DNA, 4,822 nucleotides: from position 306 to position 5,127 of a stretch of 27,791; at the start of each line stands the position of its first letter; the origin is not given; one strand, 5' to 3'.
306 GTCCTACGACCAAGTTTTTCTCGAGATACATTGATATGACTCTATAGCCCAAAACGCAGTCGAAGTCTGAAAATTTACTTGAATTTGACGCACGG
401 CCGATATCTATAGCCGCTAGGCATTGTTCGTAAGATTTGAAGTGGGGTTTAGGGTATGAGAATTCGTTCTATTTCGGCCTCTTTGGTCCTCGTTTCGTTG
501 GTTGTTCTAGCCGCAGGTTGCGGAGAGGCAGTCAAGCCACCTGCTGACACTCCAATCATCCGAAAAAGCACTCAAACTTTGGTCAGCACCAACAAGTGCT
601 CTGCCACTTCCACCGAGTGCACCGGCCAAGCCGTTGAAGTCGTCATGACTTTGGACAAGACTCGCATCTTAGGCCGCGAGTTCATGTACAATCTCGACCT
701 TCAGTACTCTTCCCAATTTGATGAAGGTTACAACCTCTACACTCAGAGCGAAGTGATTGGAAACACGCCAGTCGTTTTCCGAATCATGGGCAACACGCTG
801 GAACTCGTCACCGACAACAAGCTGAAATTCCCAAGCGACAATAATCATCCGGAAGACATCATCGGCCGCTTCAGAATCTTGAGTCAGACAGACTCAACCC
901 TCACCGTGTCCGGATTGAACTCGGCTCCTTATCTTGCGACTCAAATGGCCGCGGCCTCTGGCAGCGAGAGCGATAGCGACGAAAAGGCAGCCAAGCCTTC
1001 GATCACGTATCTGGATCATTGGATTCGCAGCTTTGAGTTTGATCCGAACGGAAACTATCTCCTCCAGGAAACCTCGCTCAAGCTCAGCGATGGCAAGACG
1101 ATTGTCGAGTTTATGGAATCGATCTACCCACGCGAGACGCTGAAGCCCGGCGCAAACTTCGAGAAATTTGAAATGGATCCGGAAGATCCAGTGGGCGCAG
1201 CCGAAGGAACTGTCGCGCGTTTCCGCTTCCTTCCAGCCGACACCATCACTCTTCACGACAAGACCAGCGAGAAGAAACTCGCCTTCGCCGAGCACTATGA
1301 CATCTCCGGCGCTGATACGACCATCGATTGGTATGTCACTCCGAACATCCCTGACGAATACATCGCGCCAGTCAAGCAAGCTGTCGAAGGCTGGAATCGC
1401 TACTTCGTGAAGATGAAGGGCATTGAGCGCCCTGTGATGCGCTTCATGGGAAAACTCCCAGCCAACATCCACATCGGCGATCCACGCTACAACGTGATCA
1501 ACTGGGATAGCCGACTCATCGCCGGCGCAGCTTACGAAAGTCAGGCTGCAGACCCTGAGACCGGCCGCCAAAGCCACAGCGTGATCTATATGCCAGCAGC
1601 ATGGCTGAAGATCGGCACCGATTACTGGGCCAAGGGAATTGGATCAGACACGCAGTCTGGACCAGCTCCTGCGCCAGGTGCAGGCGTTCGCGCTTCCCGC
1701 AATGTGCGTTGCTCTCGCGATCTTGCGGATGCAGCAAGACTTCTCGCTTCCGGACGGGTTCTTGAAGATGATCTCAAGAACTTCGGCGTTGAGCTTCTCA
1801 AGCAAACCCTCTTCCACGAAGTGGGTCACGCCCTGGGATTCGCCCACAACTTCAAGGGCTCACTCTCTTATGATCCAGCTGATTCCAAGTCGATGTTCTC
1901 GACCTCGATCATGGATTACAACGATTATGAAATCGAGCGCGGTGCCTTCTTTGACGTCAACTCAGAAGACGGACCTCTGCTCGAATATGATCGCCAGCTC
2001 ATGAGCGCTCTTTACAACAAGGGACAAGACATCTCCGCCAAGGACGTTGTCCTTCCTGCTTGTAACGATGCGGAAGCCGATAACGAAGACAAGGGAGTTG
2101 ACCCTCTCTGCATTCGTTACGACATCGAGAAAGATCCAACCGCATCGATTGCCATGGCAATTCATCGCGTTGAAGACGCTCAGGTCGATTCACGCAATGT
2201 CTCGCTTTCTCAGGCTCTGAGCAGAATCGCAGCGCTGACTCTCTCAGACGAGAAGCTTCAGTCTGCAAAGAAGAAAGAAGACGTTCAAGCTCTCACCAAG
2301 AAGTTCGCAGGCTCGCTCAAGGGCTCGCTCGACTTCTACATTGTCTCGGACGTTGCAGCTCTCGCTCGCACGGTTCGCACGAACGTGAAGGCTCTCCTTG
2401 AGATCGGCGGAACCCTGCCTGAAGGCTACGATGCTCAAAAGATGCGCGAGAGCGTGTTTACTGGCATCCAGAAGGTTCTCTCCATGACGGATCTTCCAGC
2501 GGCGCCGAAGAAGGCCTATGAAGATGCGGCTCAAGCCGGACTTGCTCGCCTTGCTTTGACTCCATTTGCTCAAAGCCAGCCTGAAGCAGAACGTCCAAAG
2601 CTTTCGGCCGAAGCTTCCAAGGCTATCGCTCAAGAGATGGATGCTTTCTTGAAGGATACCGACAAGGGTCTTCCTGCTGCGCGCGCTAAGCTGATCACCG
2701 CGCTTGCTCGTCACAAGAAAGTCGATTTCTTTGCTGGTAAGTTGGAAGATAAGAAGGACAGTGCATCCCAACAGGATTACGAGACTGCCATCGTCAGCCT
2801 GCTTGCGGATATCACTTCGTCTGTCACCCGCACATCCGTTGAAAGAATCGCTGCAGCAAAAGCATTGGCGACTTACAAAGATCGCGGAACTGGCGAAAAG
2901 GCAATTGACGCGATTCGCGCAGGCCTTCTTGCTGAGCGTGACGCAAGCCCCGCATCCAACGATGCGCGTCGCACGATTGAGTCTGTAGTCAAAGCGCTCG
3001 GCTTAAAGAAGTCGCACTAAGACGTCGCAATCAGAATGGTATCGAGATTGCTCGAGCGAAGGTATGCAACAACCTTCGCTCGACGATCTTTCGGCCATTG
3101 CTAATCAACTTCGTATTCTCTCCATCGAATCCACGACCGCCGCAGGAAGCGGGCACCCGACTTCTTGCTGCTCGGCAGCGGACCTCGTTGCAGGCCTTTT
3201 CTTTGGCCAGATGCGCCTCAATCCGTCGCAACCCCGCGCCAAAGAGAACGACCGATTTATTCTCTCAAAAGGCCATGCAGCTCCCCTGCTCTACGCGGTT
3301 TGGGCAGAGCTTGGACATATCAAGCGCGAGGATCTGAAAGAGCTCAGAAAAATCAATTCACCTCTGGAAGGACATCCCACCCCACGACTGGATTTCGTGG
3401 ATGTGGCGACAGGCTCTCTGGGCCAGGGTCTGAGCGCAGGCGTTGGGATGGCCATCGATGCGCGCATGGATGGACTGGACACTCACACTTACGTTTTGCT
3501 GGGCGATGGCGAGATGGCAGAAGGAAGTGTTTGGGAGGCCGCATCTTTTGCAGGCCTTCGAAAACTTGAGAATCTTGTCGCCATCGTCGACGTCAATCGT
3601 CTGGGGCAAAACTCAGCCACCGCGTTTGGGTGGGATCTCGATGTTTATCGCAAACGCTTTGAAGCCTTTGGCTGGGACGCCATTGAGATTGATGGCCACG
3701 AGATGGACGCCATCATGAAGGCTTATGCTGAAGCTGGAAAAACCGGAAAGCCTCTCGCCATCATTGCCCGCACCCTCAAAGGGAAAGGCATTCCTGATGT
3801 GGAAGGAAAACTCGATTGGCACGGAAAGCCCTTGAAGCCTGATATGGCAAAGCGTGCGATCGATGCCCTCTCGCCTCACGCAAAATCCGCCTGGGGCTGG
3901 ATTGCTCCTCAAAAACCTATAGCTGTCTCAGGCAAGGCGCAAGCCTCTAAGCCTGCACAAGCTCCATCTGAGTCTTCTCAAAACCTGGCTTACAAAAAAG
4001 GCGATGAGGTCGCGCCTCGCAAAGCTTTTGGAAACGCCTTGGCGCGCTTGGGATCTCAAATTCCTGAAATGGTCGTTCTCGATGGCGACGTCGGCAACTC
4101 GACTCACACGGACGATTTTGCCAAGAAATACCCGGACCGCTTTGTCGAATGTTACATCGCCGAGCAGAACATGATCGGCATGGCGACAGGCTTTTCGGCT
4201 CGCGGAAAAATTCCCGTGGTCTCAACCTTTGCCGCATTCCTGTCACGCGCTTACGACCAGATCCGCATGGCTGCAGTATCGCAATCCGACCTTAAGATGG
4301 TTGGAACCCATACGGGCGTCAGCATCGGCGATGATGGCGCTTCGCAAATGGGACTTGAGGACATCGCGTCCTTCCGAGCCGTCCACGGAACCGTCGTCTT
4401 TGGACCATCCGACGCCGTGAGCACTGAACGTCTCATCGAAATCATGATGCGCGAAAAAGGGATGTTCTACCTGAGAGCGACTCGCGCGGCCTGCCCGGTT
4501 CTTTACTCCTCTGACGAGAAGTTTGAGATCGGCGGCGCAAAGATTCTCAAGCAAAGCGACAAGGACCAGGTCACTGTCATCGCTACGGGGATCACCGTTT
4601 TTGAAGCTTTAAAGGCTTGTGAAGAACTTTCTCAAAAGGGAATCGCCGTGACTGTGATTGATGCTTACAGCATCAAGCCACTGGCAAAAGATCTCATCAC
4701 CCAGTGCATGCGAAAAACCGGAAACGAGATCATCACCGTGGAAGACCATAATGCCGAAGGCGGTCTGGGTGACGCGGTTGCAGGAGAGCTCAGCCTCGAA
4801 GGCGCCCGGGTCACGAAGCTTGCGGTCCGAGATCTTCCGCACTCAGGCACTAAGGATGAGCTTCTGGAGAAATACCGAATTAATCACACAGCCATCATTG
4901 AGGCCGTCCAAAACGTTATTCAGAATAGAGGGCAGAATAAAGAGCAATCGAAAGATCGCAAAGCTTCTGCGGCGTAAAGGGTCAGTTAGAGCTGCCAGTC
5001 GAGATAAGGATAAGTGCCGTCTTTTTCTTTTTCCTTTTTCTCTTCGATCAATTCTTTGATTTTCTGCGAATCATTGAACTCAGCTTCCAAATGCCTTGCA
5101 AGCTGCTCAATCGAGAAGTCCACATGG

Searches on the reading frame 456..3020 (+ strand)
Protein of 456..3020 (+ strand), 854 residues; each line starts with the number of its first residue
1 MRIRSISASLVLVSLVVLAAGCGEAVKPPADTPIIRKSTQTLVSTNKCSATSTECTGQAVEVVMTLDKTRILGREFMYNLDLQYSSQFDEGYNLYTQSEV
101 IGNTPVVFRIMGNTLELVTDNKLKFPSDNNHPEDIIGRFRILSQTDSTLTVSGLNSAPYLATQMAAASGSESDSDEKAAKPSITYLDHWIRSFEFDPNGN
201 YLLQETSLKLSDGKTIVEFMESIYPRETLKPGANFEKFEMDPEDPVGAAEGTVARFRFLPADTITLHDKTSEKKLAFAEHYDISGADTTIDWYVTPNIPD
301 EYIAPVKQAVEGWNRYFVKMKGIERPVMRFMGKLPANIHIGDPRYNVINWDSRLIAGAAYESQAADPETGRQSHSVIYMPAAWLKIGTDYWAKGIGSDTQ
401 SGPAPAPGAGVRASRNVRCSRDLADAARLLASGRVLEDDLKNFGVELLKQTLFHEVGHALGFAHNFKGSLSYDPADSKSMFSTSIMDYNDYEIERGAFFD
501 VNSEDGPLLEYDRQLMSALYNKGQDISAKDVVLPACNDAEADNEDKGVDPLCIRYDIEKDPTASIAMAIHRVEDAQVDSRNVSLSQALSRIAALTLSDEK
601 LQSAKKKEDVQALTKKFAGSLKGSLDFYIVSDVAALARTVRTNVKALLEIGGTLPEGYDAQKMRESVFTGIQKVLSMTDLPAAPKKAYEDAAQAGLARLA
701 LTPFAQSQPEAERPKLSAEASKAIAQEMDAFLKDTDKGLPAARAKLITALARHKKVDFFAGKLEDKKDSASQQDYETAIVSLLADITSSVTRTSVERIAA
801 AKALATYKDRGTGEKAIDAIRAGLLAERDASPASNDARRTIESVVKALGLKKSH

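Call 9: search_protein_families(library=pfam, proteins=[window:456-3020:+], max_evalue=0.001)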
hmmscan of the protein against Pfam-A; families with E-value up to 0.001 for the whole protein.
window:456-3020:+ (854 aa): 1 family
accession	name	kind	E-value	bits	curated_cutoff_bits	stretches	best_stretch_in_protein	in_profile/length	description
PF16313.11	DUF4953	-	1.7e-10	41.1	24.2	1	446-492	11-64/316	Met-zincin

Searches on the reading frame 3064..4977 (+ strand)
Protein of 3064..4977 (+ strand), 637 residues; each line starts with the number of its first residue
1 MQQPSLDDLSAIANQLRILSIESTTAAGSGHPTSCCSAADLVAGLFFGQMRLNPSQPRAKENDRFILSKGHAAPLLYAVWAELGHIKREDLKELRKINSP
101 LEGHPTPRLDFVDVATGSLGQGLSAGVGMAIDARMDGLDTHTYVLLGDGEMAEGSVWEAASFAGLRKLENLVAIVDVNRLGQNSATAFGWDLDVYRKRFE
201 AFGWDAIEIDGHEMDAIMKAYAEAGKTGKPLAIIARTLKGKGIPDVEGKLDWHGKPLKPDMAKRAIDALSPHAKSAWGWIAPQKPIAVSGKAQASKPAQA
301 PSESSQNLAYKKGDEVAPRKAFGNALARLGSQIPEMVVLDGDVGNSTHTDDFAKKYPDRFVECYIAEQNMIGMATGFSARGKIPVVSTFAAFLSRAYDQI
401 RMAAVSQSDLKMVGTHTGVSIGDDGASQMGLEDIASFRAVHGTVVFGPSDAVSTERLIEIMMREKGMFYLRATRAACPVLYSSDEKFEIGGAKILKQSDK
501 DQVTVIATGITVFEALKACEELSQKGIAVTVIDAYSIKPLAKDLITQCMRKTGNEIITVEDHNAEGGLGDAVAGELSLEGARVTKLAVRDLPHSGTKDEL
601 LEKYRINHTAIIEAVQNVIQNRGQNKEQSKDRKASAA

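Call 9: search_protein_families(library=pfam, proteins=[window:3064-4977:+], max_evalue=0.001)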
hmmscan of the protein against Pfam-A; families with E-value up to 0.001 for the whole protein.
window:3064-4977:+ (637 aa): 6 families
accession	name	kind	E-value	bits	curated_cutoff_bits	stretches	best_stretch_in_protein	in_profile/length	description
PF00456.26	Transketolase_N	-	6.1e-55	187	22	1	11-288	4-285/334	Transketolase, thiamine diphosphate binding domain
PF02779.29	Transket_pyr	-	1.1e-42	146.1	27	1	315-476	2-171/174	Transketolase, pyrimidine binding domain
PF02780.25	Transketolase_C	-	5.5e-26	91.4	25.9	1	493-611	2-124/124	Transketolase, C-terminal domain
PF00676.26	E1_dh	-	4.7e-08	32.8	22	1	117-224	101-207/300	Dehydrogenase E1 component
PF13292.11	DXP_synthase_N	-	2.5e-07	30.7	21.2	1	7-179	16-172/274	1-deoxy-D-xylulose-5-phosphate synthase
PF22613.1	Transketolase_C_1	-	8.3e-06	26.4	27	1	491-563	1-77/113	Transketolase-like TK C-terminal domain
